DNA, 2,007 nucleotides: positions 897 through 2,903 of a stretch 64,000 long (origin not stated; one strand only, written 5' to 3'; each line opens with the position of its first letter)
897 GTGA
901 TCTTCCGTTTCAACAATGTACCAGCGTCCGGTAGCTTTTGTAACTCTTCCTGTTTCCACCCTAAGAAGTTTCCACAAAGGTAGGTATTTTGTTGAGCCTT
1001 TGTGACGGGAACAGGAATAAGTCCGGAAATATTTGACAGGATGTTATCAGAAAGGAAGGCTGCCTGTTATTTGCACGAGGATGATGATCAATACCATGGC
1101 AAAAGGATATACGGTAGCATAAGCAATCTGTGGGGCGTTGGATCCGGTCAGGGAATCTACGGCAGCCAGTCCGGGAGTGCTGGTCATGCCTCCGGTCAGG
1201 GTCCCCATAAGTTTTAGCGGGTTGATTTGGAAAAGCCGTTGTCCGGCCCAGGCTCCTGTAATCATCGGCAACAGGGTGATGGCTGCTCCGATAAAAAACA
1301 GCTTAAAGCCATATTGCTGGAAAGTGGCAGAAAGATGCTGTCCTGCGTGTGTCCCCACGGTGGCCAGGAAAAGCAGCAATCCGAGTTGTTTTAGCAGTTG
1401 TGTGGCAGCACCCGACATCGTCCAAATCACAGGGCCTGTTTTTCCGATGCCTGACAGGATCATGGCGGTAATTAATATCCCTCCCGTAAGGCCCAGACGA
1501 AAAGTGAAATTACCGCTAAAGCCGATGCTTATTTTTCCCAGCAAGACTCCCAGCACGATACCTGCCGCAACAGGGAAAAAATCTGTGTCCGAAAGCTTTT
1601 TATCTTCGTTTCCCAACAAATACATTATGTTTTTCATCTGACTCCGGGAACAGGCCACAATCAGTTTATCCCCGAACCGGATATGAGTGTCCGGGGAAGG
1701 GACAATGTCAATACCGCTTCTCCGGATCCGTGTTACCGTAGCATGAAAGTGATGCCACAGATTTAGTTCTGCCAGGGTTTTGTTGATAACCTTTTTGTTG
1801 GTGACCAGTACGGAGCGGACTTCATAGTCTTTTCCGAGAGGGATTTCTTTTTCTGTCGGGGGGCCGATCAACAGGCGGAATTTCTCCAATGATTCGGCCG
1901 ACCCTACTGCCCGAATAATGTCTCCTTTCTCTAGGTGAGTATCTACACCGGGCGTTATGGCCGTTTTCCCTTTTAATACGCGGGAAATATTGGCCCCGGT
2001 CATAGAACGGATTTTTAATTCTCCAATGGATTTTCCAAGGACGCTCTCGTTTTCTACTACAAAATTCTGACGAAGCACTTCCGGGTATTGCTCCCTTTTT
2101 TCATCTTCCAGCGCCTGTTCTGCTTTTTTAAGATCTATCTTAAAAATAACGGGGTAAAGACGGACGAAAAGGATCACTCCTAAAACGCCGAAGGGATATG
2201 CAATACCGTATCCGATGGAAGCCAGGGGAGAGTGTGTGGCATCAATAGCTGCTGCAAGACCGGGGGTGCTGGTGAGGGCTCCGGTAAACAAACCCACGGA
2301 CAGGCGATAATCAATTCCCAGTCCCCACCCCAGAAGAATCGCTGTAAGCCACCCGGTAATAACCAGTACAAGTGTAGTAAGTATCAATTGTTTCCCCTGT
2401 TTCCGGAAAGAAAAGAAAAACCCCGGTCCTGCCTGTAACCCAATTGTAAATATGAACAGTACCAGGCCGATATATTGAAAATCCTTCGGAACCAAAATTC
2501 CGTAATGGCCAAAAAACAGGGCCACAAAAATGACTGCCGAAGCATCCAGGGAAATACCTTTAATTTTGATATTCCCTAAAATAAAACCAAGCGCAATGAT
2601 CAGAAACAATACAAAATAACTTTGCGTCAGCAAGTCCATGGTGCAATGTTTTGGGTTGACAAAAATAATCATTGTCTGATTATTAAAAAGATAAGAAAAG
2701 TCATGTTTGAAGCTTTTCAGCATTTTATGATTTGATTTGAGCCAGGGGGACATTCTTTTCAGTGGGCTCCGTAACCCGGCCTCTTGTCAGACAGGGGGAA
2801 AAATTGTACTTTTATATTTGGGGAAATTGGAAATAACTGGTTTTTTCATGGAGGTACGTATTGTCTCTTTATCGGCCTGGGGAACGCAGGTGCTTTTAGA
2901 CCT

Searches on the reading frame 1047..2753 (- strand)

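Call 61: search_protein_families(library=pfam, proteins=[window:1047-2753:-], max_evalue=0.00001)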
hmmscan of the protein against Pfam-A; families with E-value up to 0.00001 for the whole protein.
window:1047-2753:- (568 aa): 2 families
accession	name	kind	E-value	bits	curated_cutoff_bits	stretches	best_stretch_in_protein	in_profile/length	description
PF06826.17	Asp-Al_Ex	-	2.4e-78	262.2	27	2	395-563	2-165/167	Predicted Permease Membrane Region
PF02080.26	TrkA_C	-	1.2e-30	105.7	27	2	315-376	5-66/71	TrkA-C domain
